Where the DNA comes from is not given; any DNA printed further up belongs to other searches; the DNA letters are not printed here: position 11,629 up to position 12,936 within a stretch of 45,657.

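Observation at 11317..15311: Tandem paralogous proline-rich membrane proteins translationally coupled to gatA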

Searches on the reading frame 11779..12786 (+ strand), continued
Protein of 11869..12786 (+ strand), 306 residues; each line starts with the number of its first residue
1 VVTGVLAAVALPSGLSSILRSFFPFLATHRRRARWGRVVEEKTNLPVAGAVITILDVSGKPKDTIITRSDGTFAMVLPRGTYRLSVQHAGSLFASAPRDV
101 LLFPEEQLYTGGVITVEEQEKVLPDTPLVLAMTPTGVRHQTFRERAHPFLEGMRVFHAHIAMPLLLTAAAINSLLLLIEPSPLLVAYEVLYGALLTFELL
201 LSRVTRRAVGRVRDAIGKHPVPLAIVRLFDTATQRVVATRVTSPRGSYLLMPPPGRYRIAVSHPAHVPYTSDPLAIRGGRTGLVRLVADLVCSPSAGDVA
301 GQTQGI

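Call 32: search_protein_representatives(alignment_id=A1)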
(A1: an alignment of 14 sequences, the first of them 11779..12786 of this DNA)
Query: 14 sequences, 394 profile positions. Proteins with E-value up to 0.001 (for the whole library): 13467; up to 1e-10: 4784; up to 1e-30: 1199. The best 150 are listed.
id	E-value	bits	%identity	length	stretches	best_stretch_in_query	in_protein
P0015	1.7e-152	524.7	-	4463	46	131-193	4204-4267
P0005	8.8e-151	519.1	-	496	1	12-392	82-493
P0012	5.9e-147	506.5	-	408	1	4-392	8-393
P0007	2.3e-146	504.5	-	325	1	81-391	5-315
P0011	7.9e-135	466.6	-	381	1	48-391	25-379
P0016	2.3e-118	412.4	-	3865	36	130-193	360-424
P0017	3.4e-117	408.5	-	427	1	64-388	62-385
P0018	1.8e-115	402.9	-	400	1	63-387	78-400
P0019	1.1e-111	390.4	-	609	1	79-387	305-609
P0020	1.1e-109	383.7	-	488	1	56-391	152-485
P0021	3.2e-109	382.2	-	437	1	63-388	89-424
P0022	5.2e-107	375.0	-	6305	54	131-196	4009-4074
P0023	3.6e-106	372.2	-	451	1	84-387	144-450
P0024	1.1e-103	364.0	-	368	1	54-391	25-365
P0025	2.3e-103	362.9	-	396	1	69-388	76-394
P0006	4.3e-92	325.8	-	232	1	171-390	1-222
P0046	5.5e-69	249.8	-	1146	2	56-383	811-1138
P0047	1.8e-68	248.0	-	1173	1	81-391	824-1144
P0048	3.0e-66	240.8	-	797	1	64-387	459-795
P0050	9.4e-62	226.0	-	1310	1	69-388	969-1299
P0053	1.1e-60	222.5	-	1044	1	63-387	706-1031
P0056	2.4e-60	221.3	-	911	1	55-391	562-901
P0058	1.8e-59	218.5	-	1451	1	73-386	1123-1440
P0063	1.6e-58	215.3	-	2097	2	22-388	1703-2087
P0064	3.3e-58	214.3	-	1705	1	63-387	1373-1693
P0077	1.2e-55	205.8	-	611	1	86-392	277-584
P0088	1.2e-53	199.3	-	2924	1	79-389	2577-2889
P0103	2.0e-52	195.2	-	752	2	7-361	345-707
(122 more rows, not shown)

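Call 33: search_protein_families(library=pfam, proteins=[P0047, P0050, P0058, P0064, P0048, P0053, P0056, P0019], max_evalue=0.0001)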
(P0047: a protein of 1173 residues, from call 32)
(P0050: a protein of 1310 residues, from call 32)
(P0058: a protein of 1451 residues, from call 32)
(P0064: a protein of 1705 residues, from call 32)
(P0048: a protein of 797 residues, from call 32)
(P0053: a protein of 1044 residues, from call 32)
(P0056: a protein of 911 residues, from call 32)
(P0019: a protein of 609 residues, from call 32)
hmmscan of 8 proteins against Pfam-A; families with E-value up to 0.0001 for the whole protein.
P0047 (1173 aa): 4 families
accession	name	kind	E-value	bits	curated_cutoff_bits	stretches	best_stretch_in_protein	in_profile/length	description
PF13620.12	CarboxypepD_reg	-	1.4e-18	67.4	32.3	2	1056-1131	3-77/82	Carboxypeptidase regulatory-like domain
PF13715.12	CarbopepD_reg_2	-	1.1e-10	41.8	32.2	0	1056-1119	2-61/88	CarboxypepD_reg-like domain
PF07210.18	DUF1416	-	3.8e-08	33.6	23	0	886-938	24-73/97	Protein of unknown function (DUF1416)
PF00041.27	fn3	-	5e-06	27.1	25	1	659-742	4-73/84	Fibronectin type III domain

P0050 (1310 aa): 4 families
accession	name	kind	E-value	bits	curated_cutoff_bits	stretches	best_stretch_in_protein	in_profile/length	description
PF13620.12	CarboxypepD_reg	-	1.1e-21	77.4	32.3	2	1215-1292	4-80/82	Carboxypeptidase regulatory-like domain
PF13715.12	CarbopepD_reg_2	-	1.9e-11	44.3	32.2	0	1215-1282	3-65/88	CarboxypepD_reg-like domain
PF00041.27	fn3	-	3.1e-08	34.2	25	0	670-750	7-70/84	Fibronectin type III domain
PF07210.18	DUF1416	-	1.5e-05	25.3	23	0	1215-1269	24-75/97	Protein of unknown function (DUF1416)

P0058 (1451 aa): 2 families
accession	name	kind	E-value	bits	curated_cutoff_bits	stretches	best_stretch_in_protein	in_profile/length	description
PF13620.12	CarboxypepD_reg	-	1.7e-19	70.4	32.3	2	1358-1436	4-81/82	Carboxypeptidase regulatory-like domain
PF07210.18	DUF1416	-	2.5e-06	27.8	23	0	1358-1412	24-75/97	Protein of unknown function (DUF1416)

P0064 (1705 aa): 4 families
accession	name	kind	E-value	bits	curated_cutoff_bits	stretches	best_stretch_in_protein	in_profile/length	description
PF13620.12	CarboxypepD_reg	-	4.9e-17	62.5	32.3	2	1440-1497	4-60/82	Carboxypeptidase regulatory-like domain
PF13715.12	CarbopepD_reg_2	-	2.8e-06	27.7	32.2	0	1440-1496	3-55/88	CarboxypepD_reg-like domain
PF07210.18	DUF1416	-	3.7e-06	27.2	23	0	1440-1493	24-74/97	Protein of unknown function (DUF1416)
PF00041.27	fn3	-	5.3e-06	27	25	0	830-926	3-80/84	Fibronectin type III domain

P0048 (797 aa): 6 families
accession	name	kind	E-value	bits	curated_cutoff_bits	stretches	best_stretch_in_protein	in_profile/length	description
PF13620.12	CarboxypepD_reg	-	1.5e-19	70.6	32.3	2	712-773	4-64/82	Carboxypeptidase regulatory-like domain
PF19077.6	Big_13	-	7.8e-08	33.2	27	0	266-304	59-98/102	Bacterial Ig-like domain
PF00041.27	fn3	-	5.9e-07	30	25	1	3-73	11-82/84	Fibronectin type III domain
PF13715.12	CarbopepD_reg_2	-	1.6e-06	28.5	32.2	0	712-771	3-58/88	CarboxypepD_reg-like domain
PF07210.18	DUF1416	-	1.7e-06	28.3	23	0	715-764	27-73/97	Protein of unknown function (DUF1416)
PF11974.14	bMG3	-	5.8e-05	23.4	34.9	0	712-755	17-59/103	Bacterial alpha-2-macroglobulin MG3 domain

P0053 (1044 aa): 2 families
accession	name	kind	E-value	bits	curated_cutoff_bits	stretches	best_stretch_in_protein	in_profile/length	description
PF13620.12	CarboxypepD_reg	-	2.2e-23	82.8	32.3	2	948-1025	4-80/82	Carboxypeptidase regulatory-like domain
PF13715.12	CarbopepD_reg_2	-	1.7e-11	44.4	32.2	0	948-1017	3-67/88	CarboxypepD_reg-like domain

P0056 (911 aa): 3 families
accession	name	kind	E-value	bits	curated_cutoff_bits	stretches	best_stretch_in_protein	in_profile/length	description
PF13620.12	CarboxypepD_reg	-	1.2e-17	64.5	32.3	2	816-892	5-81/82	Carboxypeptidase regulatory-like domain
PF17802.7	SpaA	-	5.1e-07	30.2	23.1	0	647-694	8-57/91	Prealbumin-like fold domain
PF08308.17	PEGA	-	7.9e-05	22.9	20.8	0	848-889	22-64/71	PEGA domain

P0019 (609 aa): 3 families
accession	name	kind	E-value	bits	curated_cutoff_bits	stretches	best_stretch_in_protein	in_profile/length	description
PF13620.12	CarboxypepD_reg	-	1.2e-16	61.2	32.3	2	356-412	4-60/82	Carboxypeptidase regulatory-like domain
PF07210.18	DUF1416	-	3e-08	33.9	23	0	356-404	24-70/97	Protein of unknown function (DUF1416)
PF17210.9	SdrD_B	-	9.7e-06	26.2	29.7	0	534-586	20-73/112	SdrD B-like domain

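Call 36: fold_search(model_id=the predicted structure, library=pdb)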
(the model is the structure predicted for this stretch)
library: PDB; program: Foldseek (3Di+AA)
matches with E <= 10: 786; with E <= 0.001: 67
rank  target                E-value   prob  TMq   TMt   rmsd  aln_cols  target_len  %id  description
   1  6fwv_B                3.6e-08  1.00  0.23  0.15  16.6       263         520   11  The Bacillus anthracis TIE protein (released 2018-08-08)
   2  10ps                  4.1e-08  1.00  0.23  0.14  17.9       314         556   12  Crystal structure of SdrD A2-A3-B1-B2 domains from Staphylococcus aureus JH1 (released 2026-02-11)
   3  6fwv_A                4.6e-08  1.00  0.23  0.15  16.7       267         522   12  The Bacillus anthracis TIE protein (released 2018-08-08)
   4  8bdw_A                2.7e-06  1.00  0.23  0.76   2.5        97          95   20  Crystal structure of CnaB2 domain from Lactobacillus plantarum (released 2023-02-22)
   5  3mn8_C                2.7e-06  1.00  0.25  0.22   4.1       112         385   26  Structure of Drosophila melanogaster carboxypeptidase D isoform 1B short (released 2010-07-28)
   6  3mn8_A                3.2e-06  1.00  0.25  0.22   4.1       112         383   26  Structure of Drosophila melanogaster carboxypeptidase D isoform 1B short (released 2010-07-28)
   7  3mn8_B                3.4e-06  1.00  0.26  0.23   3.6       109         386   23  Structure of Drosophila melanogaster carboxypeptidase D isoform 1B short (released 2010-07-28)
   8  3mn8_D                3.4e-06  1.00  0.24  0.22   4.1       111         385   26  Structure of Drosophila melanogaster carboxypeptidase D isoform 1B short (released 2010-07-28)
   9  4oq1                  4.3e-06  1.00  0.23  0.23  16.0       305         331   10  Structure of the Streptococcal ancillary pilin (released 2014-04-23)
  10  8bdw_H                4.8e-06  1.00  0.24  0.75   2.5        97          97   18  Crystal structure of CnaB2 domain from Lactobacillus plantarum (released 2023-02-22)
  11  5j4m_C                4.8e-06  1.00  0.21  0.27  16.2       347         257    9  Crystal structure of shaft pilin SpaA from Lactobacillus rhamnosus GG - E269A/D295N double mutant (released 2016-07-20)
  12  3rkp_A                5.1e-06  1.00  0.23  0.22  29.3       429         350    9  Crystal structure of BcpA*(D312A), the major pilin subunit of Bacillus cereus (released 2012-05-30)
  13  5hdl_A                6.1e-06  1.00  0.20  0.24  16.4       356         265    8  Crystal structure of shaft pilin spaA from Lactobacillus rhamnosus GG - E269A mutant (released 2016-07-20)
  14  5hts_E                6.8e-06  1.00  0.21  0.29  16.6       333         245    8  Crystal structure of shaft pilin spaA from Lactobacillus rhamnosus GG - D295N mutant (released 2016-07-20)
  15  9c7u_B                6.8e-06  1.00  0.20  0.34  19.2       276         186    9  Structure of the human truncated BOS complex in GDN (released 2024-08-21)
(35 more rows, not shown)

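Call 39: find_related_loci(query=A2, collection=genome_contigs, flank=8000)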
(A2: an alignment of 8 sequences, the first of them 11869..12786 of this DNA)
Query A2 (306 aa) in genome_contigs; peptide patterns used: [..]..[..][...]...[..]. (x = any residue, [..] = any of these).
89 stretches matched a pattern; 8 encode a relative of the query (tblastn E <= 1e-3); 8 distinct loci.
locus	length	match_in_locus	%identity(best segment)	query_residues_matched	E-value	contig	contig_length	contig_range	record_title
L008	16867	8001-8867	60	12-300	2e-110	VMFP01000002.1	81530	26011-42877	MAG: Parcubacteria group bacterium Gr01-1014_38 G01um101438_scaffold_85, whole genome shotgun sequence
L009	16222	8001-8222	34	36-110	8e-7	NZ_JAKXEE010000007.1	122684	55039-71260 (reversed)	Peribacillus sp. Aquil_B1 NODE_7_length_122684_cov_128.104702, whole genome shotgun sequence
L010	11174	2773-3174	28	4-129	1e-5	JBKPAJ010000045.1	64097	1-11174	MAG: Acidobacteriota bacterium isolate GB_HAYS_MAG_00008 GB_HAYS_000001704742, whole genome shotgun sequence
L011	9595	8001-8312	32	3-99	2e-5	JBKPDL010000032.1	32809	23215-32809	MAG: Acidobacteriota bacterium isolate GB_EKS_MAG_00025 GB_EKS_000000227334, whole genome shotgun sequence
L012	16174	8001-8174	38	36-90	5e-5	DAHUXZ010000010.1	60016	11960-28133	MAG TPA_asm: Thermoplasmata archaeon isolate clean1967 NODE_10_length_60016_cov_5.842290, whole genome shotgun sequence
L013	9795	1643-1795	40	36-90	6e-5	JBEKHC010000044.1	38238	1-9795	MAG: Candidatus Velthaea sp. isolate SPRUCE 268 SPRUCE_268_44, whole genome shotgun sequence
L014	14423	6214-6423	35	38-108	6e-5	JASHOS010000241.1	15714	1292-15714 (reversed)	MAG: Terriglobia bacterium isolate JOPF029 JOPF_N10C_contig_160211, whole genome shotgun sequence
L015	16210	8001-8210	35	38-86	2e-4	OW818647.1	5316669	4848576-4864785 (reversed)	metagenome genome assembly, chromosome: 1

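Call 40: list_cluster_members(proteins=[P0047, P0050, P0053, P0056, P0048, P0019, P0020, P0017, P0063, P0088])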
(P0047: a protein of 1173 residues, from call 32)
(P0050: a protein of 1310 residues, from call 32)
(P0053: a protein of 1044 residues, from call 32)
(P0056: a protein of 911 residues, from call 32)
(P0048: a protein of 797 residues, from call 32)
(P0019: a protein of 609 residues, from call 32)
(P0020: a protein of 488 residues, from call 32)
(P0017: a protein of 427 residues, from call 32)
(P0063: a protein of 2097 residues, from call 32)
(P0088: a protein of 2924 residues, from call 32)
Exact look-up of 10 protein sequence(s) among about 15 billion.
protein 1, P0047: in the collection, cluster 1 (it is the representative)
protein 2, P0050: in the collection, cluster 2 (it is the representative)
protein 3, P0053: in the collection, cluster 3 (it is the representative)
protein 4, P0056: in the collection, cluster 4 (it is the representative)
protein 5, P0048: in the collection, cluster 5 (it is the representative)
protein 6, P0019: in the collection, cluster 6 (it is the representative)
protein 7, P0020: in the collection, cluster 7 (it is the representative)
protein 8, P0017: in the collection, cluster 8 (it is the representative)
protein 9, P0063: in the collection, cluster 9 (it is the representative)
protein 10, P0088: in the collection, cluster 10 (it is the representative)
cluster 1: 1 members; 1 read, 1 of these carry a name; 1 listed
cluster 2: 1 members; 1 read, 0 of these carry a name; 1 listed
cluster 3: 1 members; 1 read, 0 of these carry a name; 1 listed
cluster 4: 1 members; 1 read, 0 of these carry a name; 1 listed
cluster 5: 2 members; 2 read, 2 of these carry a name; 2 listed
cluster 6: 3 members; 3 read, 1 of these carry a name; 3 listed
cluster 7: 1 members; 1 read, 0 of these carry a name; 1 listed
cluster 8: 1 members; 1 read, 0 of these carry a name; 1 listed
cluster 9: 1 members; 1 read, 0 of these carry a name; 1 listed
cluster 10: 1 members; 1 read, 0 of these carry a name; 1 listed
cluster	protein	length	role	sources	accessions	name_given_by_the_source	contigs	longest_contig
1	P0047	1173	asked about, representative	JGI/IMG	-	hypothetical protein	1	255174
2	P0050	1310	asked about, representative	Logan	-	-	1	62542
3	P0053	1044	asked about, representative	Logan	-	-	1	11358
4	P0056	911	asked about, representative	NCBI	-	-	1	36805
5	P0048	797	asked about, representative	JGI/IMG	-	hypothetical protein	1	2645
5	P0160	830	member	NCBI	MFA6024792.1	MAG: carboxypeptidase regulatory-like domain-containing protein, partial [Candidatus ...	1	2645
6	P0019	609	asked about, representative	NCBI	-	-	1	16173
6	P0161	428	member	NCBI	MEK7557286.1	MAG: carboxypeptidase-like regulatory domain-containing protein [Patescibacteria group ...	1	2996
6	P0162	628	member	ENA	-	-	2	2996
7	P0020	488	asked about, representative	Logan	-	-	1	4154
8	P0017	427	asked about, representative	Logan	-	-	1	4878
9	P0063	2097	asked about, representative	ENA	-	-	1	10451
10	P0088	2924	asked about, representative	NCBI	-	-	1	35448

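Call 41: find_encoding_contigs(protein=P0047, flank=8000, max_places=1)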
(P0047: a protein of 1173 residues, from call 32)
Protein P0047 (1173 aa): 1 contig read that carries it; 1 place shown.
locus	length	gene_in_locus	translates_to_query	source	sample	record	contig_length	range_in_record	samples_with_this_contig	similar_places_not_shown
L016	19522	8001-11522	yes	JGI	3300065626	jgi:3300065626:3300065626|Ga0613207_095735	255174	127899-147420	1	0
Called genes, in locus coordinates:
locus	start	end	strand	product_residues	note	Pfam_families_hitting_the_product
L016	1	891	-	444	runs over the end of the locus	PF02812:ELFV_dehydrog_N, PF00208:ELFV_dehydrog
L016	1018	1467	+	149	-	PF13242:Hydrolase_like (weak)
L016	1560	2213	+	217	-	-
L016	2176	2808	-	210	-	PF09997:DUF2238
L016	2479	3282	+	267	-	PF01161:PBP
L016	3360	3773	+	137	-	PF00293:NUDIX, PF14815:NUDIX_4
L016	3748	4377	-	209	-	PF01427:Peptidase_M15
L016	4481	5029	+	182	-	-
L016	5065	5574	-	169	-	-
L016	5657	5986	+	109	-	-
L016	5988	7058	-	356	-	PF00817:IMS, PF11798:IMS_HHH (faint), PF21999:IMS_HHH_1 (weak), PF11799:IMS_C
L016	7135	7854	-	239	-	PF01794:Ferric_reduct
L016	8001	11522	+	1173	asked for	PF13715:CarbopepD_reg_2 (faint), PF07210:DUF1416 (faint), PF00041:fn3 (weak), PF13620:CarboxypepD_reg, PF22904:NOMO1-like_2nd (faint), PF13620:CarboxypepD_reg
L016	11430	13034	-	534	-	PF01676:Metalloenzyme, PF06415:iPGM_N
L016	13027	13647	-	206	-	PF00300:His_Phos_1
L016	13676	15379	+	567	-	PF03485:Arg_tRNA_synt_N, PF00750:tRNA-synt_1d, PF05746:DALR_1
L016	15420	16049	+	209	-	-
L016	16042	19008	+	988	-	PF00133:tRNA-synt_1, PF09334:tRNA-synt_1g (weak), PF08264:Anticodon_1, PF19302:DUF5915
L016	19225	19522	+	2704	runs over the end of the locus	-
